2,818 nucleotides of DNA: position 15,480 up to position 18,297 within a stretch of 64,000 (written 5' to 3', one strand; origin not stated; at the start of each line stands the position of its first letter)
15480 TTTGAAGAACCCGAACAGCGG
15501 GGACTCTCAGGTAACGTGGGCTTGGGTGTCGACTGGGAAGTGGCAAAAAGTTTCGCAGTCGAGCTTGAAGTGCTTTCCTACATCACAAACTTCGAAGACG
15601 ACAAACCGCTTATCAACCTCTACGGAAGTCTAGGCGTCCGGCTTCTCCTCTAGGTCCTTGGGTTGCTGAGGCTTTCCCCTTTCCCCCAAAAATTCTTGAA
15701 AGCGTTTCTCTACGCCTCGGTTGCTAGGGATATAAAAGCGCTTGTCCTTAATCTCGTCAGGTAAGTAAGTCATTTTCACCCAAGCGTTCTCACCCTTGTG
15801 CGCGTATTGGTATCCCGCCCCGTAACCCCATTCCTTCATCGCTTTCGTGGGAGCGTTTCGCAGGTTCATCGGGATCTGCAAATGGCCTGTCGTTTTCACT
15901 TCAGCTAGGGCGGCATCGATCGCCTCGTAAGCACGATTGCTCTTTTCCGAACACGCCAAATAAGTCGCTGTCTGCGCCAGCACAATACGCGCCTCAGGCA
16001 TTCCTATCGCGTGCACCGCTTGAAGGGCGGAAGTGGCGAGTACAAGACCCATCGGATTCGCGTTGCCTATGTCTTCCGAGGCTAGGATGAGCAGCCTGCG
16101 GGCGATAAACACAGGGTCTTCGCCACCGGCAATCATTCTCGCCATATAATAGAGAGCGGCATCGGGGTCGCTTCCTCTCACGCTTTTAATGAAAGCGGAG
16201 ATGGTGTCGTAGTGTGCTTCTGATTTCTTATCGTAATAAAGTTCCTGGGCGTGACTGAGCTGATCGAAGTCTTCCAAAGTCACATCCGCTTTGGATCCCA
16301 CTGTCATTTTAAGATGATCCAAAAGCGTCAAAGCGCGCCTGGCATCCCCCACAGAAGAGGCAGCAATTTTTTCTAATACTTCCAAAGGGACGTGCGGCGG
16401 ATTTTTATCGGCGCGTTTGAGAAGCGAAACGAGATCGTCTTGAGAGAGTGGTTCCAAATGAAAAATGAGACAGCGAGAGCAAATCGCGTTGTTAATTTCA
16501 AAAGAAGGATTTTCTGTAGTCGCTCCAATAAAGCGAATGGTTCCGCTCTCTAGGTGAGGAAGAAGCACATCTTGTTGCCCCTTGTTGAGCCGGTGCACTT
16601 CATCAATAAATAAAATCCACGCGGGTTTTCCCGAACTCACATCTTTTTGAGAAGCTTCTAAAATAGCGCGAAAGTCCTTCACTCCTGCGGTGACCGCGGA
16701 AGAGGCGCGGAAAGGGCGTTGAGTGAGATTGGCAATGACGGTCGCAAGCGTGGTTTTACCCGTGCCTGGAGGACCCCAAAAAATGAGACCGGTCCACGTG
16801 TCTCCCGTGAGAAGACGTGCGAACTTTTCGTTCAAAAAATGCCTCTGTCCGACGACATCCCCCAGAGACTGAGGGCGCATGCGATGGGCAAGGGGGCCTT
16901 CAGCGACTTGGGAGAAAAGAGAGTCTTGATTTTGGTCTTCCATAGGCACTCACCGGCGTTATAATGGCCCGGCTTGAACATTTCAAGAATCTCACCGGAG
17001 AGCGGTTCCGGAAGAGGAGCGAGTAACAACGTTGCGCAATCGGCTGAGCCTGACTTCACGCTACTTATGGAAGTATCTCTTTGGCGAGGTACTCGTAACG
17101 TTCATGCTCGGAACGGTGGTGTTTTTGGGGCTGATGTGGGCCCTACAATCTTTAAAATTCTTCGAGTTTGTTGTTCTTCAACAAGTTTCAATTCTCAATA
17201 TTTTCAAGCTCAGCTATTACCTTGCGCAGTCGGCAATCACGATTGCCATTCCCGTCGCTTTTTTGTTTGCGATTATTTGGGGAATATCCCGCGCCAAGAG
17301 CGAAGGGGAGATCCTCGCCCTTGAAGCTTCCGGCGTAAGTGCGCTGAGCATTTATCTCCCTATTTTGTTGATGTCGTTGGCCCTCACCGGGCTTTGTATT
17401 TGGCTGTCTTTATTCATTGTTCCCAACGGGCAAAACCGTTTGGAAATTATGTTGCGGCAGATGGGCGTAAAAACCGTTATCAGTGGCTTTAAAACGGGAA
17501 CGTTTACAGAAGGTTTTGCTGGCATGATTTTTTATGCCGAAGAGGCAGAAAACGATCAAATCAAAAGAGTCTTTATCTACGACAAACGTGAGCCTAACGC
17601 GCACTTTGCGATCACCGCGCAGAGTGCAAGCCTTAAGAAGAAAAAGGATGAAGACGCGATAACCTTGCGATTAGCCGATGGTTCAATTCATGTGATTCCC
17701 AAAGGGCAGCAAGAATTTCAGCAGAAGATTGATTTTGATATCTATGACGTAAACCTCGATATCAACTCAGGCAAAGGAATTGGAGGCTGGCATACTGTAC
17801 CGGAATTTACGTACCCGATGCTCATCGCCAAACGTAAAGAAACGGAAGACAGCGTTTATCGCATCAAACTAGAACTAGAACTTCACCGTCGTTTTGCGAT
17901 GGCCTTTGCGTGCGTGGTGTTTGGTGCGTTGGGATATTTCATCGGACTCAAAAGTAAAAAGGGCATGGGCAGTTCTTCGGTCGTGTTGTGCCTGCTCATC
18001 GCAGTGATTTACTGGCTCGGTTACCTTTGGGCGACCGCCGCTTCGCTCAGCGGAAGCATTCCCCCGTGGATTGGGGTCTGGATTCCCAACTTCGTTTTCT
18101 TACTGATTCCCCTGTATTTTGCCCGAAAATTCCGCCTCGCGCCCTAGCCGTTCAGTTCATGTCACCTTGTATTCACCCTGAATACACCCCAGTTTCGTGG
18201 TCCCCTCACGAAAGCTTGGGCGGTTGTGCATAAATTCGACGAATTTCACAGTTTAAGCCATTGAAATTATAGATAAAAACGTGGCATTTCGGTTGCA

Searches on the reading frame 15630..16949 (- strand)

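Call 57: search_protein_families(library=pfam, proteins=[window:15630-16949:-], max_evalue=0.00001)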
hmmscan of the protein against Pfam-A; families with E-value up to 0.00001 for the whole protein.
window:15630-16949:- (439 aa): 5 families
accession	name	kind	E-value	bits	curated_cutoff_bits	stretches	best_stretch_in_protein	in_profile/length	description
PF12002.13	MgsA_C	-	2.9e-69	232.7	27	1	259-421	1-163/167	MgsA AAA+ ATPase C terminal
PF16193.11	AAA_assoc_2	-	1.8e-18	67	34.3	1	186-258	6-81/81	AAA C-terminal domain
PF00004.35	AAA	-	1.8e-15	58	21.2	1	55-160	1-123/131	ATPase family associated with various cellular activities (AAA)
PF05496.18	RuvB_N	-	3.2e-13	50.2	27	1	24-140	1-115/159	Holliday junction DNA helicase RuvB P-loop domain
PF07728.20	AAA_5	-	9.9e-09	35.8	22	1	55-144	2-101/139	AAA domain (dynein-related subfamily)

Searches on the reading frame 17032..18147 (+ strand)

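Call 57: search_protein_families(library=pfam, proteins=[window:17032-18147:+], max_evalue=0.00001)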
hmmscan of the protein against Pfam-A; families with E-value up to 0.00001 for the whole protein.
window:17032-18147:+ (371 aa): 1 family
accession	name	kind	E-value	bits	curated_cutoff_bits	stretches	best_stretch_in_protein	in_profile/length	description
PF03739.19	LptF_LptG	-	3.3e-72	243.9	27.9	1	14-365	1-352/353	Lipopolysaccharide export system permease LptF/LptG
